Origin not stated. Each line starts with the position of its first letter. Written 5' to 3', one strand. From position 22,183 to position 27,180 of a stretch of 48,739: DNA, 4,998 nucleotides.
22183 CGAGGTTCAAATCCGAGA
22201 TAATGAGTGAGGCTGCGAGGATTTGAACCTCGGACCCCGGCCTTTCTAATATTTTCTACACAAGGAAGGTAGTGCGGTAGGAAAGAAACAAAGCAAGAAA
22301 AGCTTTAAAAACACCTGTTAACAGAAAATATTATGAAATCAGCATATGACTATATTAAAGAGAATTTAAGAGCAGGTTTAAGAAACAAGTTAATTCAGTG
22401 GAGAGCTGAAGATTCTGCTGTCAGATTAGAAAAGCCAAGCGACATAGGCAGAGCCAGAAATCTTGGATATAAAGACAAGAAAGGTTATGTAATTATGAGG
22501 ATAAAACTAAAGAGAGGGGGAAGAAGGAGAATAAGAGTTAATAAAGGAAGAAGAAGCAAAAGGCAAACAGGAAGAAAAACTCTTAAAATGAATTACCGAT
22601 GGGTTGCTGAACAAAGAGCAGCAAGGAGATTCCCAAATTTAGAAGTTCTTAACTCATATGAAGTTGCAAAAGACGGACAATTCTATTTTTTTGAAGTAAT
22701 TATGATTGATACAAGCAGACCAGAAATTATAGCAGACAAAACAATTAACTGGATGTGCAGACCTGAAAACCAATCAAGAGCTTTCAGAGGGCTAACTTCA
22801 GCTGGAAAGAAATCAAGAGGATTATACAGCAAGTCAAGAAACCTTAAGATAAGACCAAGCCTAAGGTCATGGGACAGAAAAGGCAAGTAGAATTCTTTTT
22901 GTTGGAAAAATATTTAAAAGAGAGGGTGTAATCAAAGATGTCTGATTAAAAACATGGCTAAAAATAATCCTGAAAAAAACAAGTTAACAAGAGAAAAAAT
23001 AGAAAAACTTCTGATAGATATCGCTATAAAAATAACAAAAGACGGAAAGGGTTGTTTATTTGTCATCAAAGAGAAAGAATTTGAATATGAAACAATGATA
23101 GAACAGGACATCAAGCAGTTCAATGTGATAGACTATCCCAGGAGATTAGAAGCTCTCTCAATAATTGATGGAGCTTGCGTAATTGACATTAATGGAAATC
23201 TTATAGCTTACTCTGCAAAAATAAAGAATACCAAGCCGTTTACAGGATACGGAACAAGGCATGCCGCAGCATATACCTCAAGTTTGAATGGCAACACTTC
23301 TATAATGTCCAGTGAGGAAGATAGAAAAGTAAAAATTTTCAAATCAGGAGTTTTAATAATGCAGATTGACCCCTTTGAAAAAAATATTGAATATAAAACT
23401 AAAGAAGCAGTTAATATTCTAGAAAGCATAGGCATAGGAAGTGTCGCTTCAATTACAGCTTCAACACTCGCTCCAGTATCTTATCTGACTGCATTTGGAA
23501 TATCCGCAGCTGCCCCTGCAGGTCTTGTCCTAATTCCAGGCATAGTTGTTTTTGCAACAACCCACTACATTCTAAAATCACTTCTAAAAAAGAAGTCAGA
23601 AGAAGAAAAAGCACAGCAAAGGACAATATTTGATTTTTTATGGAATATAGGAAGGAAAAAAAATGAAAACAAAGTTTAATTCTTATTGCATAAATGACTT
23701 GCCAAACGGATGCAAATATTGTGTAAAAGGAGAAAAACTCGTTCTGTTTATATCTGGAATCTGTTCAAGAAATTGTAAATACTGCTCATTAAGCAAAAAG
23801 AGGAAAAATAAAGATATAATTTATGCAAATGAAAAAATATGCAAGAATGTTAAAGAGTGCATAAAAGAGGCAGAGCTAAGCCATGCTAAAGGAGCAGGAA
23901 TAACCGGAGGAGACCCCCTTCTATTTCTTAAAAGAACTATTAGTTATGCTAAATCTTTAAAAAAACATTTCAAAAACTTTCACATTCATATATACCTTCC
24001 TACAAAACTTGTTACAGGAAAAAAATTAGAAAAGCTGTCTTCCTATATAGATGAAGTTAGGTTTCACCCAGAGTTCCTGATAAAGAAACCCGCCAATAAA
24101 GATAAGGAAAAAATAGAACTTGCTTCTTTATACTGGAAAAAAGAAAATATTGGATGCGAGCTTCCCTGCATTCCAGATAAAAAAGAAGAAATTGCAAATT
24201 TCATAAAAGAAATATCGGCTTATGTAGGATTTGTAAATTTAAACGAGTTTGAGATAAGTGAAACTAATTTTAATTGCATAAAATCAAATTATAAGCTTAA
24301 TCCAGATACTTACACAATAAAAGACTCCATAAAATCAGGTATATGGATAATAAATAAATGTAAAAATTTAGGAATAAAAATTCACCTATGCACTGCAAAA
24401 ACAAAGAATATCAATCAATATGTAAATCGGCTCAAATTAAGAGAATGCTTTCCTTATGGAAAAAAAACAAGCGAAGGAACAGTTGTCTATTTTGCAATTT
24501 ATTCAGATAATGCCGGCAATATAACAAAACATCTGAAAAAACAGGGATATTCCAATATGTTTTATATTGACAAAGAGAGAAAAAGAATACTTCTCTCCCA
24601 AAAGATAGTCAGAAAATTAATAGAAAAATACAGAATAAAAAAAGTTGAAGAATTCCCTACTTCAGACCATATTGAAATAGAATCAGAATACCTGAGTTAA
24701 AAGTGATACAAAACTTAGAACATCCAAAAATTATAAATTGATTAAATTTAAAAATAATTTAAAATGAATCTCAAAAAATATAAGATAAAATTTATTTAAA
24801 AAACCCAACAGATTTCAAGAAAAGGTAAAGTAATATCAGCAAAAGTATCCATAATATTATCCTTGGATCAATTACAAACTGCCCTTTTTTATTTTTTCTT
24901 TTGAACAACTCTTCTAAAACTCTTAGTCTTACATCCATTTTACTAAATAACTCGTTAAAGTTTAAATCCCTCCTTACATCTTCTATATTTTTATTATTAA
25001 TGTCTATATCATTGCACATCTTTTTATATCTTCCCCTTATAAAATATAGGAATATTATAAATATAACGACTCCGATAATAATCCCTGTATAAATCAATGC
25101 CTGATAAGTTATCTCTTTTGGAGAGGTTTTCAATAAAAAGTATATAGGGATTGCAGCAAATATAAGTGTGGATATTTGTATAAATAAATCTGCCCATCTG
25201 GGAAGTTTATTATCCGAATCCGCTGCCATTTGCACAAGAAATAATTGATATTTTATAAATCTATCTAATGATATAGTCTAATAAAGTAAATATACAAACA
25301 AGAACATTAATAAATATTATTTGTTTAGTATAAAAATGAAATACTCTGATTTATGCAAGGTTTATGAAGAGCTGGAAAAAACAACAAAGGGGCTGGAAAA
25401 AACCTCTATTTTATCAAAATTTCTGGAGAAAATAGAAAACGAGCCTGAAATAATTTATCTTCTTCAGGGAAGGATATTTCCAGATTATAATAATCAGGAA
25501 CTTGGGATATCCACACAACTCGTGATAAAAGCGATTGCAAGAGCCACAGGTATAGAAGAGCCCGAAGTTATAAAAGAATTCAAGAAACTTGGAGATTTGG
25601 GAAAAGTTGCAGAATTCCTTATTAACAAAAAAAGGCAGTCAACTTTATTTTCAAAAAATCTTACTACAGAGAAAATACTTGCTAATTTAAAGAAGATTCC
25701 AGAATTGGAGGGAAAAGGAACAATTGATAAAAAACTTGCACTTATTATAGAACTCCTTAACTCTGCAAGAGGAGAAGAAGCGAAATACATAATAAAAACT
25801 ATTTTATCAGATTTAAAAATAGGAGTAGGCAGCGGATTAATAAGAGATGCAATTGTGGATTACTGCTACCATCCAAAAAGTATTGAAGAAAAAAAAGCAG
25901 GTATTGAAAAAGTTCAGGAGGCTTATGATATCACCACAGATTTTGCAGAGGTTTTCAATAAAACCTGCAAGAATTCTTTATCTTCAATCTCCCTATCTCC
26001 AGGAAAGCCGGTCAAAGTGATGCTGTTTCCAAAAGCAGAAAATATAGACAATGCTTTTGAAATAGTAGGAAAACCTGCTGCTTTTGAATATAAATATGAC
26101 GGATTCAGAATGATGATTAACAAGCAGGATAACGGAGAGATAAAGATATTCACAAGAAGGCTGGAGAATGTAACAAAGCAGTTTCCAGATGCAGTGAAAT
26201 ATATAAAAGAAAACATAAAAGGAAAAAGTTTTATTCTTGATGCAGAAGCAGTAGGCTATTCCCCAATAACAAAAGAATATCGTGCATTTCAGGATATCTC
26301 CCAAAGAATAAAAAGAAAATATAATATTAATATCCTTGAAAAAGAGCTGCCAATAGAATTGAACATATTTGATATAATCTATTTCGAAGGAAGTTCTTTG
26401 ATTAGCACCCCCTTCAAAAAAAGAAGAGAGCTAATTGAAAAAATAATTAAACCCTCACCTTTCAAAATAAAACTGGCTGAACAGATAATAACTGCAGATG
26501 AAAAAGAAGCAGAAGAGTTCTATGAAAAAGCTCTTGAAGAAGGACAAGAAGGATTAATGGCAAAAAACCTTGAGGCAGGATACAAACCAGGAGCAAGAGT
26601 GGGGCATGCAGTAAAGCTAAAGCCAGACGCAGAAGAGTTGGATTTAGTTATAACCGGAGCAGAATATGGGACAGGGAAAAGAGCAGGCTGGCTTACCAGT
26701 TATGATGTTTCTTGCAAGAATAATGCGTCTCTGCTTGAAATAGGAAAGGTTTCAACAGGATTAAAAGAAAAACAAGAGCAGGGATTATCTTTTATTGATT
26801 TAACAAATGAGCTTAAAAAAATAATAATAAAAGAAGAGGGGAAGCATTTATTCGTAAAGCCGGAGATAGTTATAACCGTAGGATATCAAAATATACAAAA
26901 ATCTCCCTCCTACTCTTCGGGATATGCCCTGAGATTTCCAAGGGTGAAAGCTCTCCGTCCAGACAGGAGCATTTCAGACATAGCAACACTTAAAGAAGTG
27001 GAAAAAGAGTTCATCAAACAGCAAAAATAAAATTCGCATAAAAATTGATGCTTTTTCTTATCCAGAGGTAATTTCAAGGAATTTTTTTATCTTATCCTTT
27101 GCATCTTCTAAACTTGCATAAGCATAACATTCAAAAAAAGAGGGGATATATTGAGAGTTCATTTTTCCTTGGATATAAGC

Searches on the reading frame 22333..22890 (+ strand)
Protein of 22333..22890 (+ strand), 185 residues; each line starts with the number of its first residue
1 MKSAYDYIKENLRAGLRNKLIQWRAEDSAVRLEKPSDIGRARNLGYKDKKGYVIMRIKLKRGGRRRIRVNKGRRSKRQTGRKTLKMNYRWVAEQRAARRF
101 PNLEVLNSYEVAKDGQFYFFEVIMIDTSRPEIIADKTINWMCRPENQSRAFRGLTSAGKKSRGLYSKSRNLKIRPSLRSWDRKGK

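Call 11: search_protein_families(library=pfam, proteins=[window:22333-22890:+])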
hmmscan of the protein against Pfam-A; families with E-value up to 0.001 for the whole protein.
window:22333-22890:+ (185 aa): 1 family
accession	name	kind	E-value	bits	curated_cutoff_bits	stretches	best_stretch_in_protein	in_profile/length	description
PF00827.22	Ribosomal_L15e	-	7.7e-58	195.7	27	1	10-178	16-189/191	Ribosomal L15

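Call 13: find_encoding_contigs(protein=window:22333-22890:+, flank=10000, max_places=10)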
Protein window:22333-22890:+ (185 aa): 1 contig read that carries it; 1 place shown.
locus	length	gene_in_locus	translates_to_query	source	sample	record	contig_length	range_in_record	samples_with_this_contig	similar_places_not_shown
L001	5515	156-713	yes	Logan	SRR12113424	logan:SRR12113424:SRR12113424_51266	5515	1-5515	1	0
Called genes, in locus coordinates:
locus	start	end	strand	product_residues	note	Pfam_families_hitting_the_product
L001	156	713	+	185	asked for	PF00827:Ribosomal_L15e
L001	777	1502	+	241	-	PF02457:DAC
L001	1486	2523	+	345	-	PF13353:Fer4_12 (weak), PF04055:Radical_SAM (weak)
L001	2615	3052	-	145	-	-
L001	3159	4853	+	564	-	PF04675:DNA_ligase_A_N, PF01068:DNA_ligase_A_M, PF04679:DNA_ligase_A_C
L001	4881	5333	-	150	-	-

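Call 16: find_homologous_proteins(query=window:22333-22890:+, max_evalue=1e-40)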
Query window:22333-22890:+ (185 aa): 2509 proteins with E <= 1e-40 among 3453 candidates; the best 120 are listed.
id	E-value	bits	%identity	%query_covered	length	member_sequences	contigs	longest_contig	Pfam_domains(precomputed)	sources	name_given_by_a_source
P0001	2.0e-115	401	100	100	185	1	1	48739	PF00827.23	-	-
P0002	8.2e-83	294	71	100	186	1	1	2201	PF00827.23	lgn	-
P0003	5.7e-80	285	71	99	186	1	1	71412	PF00827.23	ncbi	ncbi:MAG: 50S ribosomal protein L15e [archaeon]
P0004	5.0e-79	282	72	99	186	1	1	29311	PF00827.23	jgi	jgi:large subunit ribosomal protein L15e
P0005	9.1e-79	281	67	99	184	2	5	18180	PF00827.23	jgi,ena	-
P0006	1.1e-78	281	72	99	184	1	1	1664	PF00827.23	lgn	-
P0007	1.1e-78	281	69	99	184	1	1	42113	PF00827.23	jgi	jgi:large subunit ribosomal protein L15e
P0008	1.2e-78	281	69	99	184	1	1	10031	PF00827.23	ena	-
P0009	6.0e-78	279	68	99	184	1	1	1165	PF00827.23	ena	-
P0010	1.5e-77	277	68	99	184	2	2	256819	PF00827.23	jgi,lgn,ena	jgi:large subunit ribosomal protein L15e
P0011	3.7e-77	276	68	100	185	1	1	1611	PF00827.23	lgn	-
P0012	6.6e-77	275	68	99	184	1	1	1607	PF00827.23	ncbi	-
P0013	7.0e-77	275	67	99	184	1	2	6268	PF00827.23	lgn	-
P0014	8.0e-77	275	64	99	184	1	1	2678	PF00827.23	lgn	-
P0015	1.4e-76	274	67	100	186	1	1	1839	PF00827.23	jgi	jgi:large subunit ribosomal protein L15e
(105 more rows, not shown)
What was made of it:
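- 22333..22890 (+): rpl15e (ribosomal protein L15e), divergent neighbour of the tRNA-Ile slot. calls 11, 13, 16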

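Call 32: find_encoding_contigs(protein=P0003, flank=4000, max_places=3)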
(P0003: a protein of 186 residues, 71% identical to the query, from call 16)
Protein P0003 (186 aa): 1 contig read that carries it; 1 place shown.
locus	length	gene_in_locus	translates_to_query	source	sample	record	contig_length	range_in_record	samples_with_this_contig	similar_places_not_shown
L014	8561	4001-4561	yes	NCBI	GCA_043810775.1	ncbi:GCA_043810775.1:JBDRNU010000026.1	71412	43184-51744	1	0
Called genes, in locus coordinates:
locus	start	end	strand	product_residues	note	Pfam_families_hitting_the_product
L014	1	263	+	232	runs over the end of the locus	-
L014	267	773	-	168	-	-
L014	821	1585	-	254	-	PF05362:Lon_C, PF13541:ChlI (faint)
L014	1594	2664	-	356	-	PF02457:DAC, PF10635:DisA-linker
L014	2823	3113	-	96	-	PF12675:DUF3795 (weak)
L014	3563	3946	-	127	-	-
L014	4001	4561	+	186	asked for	PF00827:Ribosomal_L15e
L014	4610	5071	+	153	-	-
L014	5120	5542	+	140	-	-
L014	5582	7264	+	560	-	PF04675:DNA_ligase_A_N, PF01068:DNA_ligase_A_M, PF04679:DNA_ligase_A_C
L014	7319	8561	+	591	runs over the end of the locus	-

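Call 33: find_encoding_contigs(protein=P0004, flank=4000, max_places=3)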
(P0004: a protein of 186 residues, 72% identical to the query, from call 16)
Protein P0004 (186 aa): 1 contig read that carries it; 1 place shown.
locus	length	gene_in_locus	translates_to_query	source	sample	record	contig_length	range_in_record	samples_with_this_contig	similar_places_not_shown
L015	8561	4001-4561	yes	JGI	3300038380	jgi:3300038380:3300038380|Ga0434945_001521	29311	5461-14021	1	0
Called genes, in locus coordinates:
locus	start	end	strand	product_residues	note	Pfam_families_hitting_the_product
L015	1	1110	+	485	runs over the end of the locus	PF07690:MFS_1, PF00083:Sugar_tr (weak)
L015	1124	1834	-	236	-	PF04493:Endonuclease_5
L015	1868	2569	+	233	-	-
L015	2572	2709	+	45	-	-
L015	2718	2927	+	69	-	-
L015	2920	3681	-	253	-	PF05362:Lon_C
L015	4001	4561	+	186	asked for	PF00827:Ribosomal_L15e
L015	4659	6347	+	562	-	PF04675:DNA_ligase_A_N, PF01068:DNA_ligase_A_M, PF04679:DNA_ligase_A_C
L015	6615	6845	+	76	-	-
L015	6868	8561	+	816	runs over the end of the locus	PF00133:tRNA-synt_1, PF01406:tRNA-synt_1e (faint), PF09334:tRNA-synt_1g, PF13603:tRNA-synt_1_2, PF00133:tRNA-synt_1, PF08264:Anticodon_1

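Call 34: find_encoding_contigs(protein=P0002, flank=4000, max_places=3)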
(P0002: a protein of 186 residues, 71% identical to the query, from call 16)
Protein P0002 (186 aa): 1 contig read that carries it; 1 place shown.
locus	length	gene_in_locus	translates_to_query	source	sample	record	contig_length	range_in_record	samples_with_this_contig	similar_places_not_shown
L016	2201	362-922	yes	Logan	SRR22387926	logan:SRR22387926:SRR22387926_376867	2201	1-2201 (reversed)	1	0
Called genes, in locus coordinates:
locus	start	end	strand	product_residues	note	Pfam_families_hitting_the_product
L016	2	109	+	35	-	?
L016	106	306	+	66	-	-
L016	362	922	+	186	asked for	PF00827:Ribosomal_L15e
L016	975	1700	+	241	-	PF02457:DAC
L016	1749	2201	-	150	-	?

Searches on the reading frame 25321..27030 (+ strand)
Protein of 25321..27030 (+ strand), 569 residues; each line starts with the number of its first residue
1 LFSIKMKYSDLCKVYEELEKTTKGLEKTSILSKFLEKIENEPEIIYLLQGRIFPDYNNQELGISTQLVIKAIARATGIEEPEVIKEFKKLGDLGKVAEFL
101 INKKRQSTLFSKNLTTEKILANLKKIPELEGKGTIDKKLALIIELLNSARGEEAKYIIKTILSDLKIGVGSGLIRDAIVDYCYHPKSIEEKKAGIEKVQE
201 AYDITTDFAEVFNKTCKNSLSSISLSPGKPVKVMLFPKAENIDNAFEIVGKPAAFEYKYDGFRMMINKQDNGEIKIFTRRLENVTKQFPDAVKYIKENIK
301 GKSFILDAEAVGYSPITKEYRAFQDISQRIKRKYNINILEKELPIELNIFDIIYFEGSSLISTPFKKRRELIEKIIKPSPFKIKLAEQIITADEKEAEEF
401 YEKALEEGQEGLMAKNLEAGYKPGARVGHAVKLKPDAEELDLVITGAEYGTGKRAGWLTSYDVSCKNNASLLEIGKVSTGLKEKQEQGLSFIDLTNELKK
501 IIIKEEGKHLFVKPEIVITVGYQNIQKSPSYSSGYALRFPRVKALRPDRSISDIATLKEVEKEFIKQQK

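Call 11: search_protein_families(library=pfam, proteins=[window:25321-27030:+])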
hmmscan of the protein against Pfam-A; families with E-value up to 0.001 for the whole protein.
window:25321-27030:+ (569 aa): 3 families
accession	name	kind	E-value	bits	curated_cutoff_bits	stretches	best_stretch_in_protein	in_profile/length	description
PF01068.26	DNA_ligase_A_M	-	1.6e-51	175.3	26.2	1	234-434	2-204/204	ATP dependent DNA ligase domain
PF04675.19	DNA_ligase_A_N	-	3e-40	138.7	24.6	1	8-178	2-173/174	DNA ligase N terminus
PF04679.21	DNA_ligase_A_C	-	3.9e-11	43.7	27.5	1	454-549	1-94/94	ATP dependent DNA ligase C terminal region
